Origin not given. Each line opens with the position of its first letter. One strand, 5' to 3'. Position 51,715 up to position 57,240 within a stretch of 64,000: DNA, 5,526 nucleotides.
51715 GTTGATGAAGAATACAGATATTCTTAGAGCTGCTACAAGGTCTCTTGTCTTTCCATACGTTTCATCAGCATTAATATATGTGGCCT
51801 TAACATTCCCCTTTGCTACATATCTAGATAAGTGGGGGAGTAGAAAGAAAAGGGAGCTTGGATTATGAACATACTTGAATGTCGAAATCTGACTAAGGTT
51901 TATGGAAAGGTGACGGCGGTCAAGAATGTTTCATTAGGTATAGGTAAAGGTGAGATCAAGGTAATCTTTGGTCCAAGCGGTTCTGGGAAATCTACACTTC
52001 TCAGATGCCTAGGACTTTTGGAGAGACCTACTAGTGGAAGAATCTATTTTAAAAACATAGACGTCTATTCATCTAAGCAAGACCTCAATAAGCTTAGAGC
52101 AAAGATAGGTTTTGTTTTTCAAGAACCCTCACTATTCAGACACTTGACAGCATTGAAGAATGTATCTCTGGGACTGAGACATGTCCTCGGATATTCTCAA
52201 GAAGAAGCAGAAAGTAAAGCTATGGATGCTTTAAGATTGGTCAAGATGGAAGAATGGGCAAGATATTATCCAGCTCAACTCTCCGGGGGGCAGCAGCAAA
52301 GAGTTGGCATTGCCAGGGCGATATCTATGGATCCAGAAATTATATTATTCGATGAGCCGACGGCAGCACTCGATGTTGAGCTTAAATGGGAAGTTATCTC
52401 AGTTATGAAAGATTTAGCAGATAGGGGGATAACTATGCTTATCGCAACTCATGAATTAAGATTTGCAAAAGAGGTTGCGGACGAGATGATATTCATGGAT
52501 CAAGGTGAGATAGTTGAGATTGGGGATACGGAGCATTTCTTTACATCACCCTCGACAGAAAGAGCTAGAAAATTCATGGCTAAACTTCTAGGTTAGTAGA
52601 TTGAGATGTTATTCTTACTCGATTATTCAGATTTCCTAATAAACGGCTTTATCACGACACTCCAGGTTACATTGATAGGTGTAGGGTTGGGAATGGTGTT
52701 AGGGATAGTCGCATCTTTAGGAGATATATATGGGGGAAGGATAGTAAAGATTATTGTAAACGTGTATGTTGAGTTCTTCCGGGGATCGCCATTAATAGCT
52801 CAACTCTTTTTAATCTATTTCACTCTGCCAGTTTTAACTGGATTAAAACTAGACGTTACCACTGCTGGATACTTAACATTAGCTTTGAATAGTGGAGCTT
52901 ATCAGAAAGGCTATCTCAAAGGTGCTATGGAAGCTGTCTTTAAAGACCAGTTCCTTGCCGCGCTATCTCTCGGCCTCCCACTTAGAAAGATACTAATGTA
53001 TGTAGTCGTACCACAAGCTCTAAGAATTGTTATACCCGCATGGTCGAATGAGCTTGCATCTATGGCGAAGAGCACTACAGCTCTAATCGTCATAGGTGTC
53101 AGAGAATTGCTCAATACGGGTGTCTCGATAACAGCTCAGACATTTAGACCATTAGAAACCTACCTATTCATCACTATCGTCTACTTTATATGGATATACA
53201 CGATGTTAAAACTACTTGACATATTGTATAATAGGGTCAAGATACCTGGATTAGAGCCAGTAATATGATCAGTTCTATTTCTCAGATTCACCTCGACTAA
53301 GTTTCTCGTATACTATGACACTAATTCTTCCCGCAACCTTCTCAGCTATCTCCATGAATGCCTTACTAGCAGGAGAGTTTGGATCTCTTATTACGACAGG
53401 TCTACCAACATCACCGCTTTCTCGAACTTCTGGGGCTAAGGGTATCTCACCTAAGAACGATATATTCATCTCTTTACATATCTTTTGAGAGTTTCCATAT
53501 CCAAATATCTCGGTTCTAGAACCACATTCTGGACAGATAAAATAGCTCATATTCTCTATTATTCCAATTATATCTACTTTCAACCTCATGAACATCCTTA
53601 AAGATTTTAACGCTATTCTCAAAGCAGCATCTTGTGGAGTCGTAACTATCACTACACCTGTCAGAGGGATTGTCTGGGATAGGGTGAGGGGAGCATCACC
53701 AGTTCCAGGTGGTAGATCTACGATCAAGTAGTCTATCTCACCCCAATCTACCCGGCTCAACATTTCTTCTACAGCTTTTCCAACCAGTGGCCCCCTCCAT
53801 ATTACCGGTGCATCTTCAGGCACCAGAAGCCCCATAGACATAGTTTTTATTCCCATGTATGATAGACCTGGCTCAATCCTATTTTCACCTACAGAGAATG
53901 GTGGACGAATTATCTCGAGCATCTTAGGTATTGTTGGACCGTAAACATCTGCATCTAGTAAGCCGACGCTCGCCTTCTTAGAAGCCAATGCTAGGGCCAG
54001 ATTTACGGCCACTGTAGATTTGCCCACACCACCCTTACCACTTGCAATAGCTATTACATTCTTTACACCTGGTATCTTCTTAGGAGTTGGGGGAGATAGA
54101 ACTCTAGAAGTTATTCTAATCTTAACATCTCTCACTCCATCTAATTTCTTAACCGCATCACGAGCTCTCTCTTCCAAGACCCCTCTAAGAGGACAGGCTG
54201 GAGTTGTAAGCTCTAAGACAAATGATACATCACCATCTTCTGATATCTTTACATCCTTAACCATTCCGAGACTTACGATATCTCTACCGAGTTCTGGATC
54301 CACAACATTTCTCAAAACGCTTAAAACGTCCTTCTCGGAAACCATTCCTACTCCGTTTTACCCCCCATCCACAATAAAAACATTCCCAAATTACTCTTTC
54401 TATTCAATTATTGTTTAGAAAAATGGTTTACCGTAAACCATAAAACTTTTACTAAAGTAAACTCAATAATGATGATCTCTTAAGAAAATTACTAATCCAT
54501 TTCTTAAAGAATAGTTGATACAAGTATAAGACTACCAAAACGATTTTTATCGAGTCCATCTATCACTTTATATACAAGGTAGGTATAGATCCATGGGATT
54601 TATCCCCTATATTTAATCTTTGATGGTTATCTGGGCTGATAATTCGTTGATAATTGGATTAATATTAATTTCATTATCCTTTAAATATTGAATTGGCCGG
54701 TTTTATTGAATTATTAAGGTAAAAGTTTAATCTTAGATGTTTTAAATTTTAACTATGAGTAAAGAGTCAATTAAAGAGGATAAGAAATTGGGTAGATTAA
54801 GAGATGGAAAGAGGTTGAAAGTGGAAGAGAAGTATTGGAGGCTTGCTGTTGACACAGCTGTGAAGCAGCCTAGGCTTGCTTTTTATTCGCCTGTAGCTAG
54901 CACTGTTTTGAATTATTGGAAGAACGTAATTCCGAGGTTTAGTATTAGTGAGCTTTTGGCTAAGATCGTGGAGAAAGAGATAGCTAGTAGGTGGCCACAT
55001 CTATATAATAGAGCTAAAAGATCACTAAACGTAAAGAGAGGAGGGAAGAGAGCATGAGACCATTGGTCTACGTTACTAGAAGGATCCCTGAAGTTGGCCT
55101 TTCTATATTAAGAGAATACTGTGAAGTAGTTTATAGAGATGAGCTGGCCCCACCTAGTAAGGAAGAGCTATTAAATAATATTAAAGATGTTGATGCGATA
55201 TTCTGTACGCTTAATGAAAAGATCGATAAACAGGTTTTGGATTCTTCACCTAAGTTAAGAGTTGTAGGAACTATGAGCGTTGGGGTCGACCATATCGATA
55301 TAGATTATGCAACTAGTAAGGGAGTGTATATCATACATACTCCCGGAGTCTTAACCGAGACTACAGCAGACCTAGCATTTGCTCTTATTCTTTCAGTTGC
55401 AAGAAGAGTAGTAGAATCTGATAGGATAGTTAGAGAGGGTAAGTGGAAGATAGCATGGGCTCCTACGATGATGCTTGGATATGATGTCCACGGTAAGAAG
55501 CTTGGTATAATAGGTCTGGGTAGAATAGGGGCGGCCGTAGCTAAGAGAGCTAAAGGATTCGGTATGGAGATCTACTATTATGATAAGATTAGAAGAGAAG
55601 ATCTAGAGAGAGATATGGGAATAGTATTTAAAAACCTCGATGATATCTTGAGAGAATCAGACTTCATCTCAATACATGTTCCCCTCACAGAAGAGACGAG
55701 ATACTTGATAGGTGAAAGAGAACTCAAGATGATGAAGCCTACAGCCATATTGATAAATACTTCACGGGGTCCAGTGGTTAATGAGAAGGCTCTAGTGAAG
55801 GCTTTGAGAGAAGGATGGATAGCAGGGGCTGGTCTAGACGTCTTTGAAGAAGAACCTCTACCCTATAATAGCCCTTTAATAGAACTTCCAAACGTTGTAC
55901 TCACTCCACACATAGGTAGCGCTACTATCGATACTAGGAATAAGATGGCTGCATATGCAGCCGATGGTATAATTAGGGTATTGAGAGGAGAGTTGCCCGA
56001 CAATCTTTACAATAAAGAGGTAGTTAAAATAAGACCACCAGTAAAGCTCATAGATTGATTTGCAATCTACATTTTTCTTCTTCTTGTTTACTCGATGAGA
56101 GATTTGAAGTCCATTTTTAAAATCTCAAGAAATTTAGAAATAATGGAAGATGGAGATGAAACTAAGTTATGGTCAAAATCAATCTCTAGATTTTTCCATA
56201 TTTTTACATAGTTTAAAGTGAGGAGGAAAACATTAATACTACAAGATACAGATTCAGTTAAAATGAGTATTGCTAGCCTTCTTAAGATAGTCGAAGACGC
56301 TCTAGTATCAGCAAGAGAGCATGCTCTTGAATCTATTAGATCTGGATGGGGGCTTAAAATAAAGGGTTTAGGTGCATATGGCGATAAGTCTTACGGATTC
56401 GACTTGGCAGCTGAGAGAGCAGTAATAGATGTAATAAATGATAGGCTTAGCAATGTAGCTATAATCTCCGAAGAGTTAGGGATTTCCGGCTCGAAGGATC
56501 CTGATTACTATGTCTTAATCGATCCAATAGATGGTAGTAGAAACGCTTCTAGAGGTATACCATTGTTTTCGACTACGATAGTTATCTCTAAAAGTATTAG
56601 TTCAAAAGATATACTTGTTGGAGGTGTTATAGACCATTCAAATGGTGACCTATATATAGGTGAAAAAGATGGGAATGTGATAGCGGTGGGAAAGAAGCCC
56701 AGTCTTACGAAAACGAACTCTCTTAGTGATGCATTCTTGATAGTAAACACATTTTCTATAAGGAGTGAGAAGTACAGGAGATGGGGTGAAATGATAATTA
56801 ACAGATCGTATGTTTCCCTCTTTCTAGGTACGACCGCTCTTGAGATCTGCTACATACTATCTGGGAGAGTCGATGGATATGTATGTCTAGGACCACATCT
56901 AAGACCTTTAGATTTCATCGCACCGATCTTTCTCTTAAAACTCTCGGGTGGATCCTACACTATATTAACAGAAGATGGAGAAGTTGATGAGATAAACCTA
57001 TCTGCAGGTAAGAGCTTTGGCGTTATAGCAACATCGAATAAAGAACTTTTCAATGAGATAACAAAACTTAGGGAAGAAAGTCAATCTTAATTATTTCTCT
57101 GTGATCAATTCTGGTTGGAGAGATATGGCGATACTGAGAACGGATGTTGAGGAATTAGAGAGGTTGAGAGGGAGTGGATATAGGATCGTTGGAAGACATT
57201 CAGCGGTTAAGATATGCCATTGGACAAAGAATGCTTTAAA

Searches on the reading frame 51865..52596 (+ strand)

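Call 57: search_protein_families(library=pfam, proteins=[window:51865-52596:+], max_evalue=0.001)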
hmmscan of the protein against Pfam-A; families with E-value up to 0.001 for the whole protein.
window:51865-52596:+ (243 aa): 6 families
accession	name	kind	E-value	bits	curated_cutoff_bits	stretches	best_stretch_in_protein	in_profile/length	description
PF00005.33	ABC_tran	-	5.1e-36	124.7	25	1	19-167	1-137/137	ABC transporter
PF13304.12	AAA_21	-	4.4e-11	43.8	27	1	33-80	3-57/304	AAA domain, putative AbiEii toxin, Type IV TA system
PF02463.25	SMC_N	-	1.1e-05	25.4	40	1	30-209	25-209/220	RecF/RecN/SMC N terminal domain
PF13166.12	AAA_13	-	1.4e-05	24.5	36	0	157-208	527-581/713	AAA domain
PF09818.15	ABC_ATPase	-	0.00012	21.7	23.2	0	23-49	74-99/283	P-loop domain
PF01637.24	ATPase_2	-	0.00047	20.5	33.2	1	27-71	18-63/225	ATPase domain predominantly from Archaea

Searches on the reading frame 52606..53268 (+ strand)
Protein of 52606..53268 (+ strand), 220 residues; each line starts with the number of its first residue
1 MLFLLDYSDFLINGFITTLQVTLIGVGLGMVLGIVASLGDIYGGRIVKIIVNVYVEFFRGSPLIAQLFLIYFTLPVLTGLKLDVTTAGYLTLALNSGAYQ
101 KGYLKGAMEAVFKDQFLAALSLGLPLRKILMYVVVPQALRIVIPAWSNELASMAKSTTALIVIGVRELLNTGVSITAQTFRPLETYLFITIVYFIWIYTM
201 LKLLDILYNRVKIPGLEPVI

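Call 57: search_protein_families(library=pfam, proteins=[window:52606-53268:+], max_evalue=0.001)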
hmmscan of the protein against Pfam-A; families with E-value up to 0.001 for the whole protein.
window:52606-53268:+ (220 aa): 1 family
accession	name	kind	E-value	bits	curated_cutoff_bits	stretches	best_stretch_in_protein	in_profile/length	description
PF00528.27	BPD_transp_1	-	2.7e-11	44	26.4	1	29-210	1-181/184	Binding-protein-dependent transport system inner membrane component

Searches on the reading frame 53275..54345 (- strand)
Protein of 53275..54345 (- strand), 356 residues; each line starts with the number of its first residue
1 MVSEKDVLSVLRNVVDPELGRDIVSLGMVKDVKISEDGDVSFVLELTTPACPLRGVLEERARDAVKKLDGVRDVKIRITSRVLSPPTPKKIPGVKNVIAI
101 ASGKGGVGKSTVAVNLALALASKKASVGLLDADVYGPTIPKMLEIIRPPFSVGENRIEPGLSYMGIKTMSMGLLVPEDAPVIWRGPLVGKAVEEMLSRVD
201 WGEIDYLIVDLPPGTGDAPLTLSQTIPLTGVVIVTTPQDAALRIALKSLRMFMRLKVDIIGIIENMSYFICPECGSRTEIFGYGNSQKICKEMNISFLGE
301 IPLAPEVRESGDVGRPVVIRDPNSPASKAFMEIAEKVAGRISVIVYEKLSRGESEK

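Call 57: search_protein_families(library=pfam, proteins=[window:53275-54345:-], max_evalue=0.001)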
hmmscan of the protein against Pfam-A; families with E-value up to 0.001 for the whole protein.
window:53275-54345:- (356 aa): 9 families
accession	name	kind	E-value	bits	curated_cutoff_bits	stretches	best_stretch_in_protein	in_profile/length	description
PF10609.15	ParA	-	8.3e-99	330.4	27.1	1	94-337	2-245/246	NUBPL iron-transfer P-loop NTPase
PF01883.24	FeS_assembly_P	-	3.8e-23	82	23.5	1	4-76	1-71/73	Iron-sulfur cluster assembly protein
PF01656.29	CbiA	-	1.9e-12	47.7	25.4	1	98-315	1-123/125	CobQ/CobB/MinD/ParA nucleotide binding domain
PF13614.12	AAA_31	-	4.9e-09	36.8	27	1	96-134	2-40/177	AAA domain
PF00142.24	Fer4_NifH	-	2.4e-06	27.7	25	0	283-351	190-258/271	4Fe-4S iron sulfur cluster binding proteins, NifH/frxC family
PF09140.17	MipZ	-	3.6e-06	26.9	20.7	1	97-144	2-49/262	ATPase MipZ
PF02374.21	ArsA_ATPase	-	0.00019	21.2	24.3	1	100-132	5-37/305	Anion-transporting ATPase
PF13481.12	AAA_25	-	0.00032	20.8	27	1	84-125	17-62/195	AAA domain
PF07015.17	VirC1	-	0.00049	20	24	1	96-135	2-41/231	VirC1 protein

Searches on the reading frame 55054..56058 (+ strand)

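Call 57: search_protein_families(library=pfam, proteins=[window:55054-56058:+], max_evalue=0.001)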
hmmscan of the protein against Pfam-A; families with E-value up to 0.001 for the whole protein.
window:55054-56058:+ (334 aa): 3 families
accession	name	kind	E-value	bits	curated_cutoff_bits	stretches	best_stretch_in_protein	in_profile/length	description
PF02826.25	2-Hacid_dh_C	-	1.3e-70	236.8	25.1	1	109-288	1-178/178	D-isomer specific 2-hydroxyacid dehydrogenase, NAD binding domain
PF00389.36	2-Hacid_dh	-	6.4e-32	110.5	24.6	1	5-318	1-132/134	D-isomer specific 2-hydroxyacid dehydrogenase, catalytic domain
PF03446.21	NAD_binding_2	-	1.5e-05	25.5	21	1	149-253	1-109/161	NAD binding domain of 6-phosphogluconate dehydrogenase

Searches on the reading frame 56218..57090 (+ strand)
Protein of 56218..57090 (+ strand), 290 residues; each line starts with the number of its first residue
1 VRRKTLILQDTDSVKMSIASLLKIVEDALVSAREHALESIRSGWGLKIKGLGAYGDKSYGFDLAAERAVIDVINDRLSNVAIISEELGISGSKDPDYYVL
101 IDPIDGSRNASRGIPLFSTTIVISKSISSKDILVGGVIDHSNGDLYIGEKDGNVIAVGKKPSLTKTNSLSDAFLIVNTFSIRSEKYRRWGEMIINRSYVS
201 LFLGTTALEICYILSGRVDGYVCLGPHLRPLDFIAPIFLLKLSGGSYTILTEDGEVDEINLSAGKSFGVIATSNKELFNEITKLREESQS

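Call 57: search_protein_families(library=pfam, proteins=[window:56218-57090:+], max_evalue=0.001)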
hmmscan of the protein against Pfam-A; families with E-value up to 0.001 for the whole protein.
window:56218-57090:+ (290 aa): 2 families
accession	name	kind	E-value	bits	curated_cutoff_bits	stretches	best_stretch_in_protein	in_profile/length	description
PF00459.30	Inositol_P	-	1.1e-21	78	27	1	61-289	45-270/271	Inositol monophosphatase family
PF00316.25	FBPase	-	0.00071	19.7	34.8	0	54-113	57-120/191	Fructose-1-6-bisphosphatase, N-terminal domain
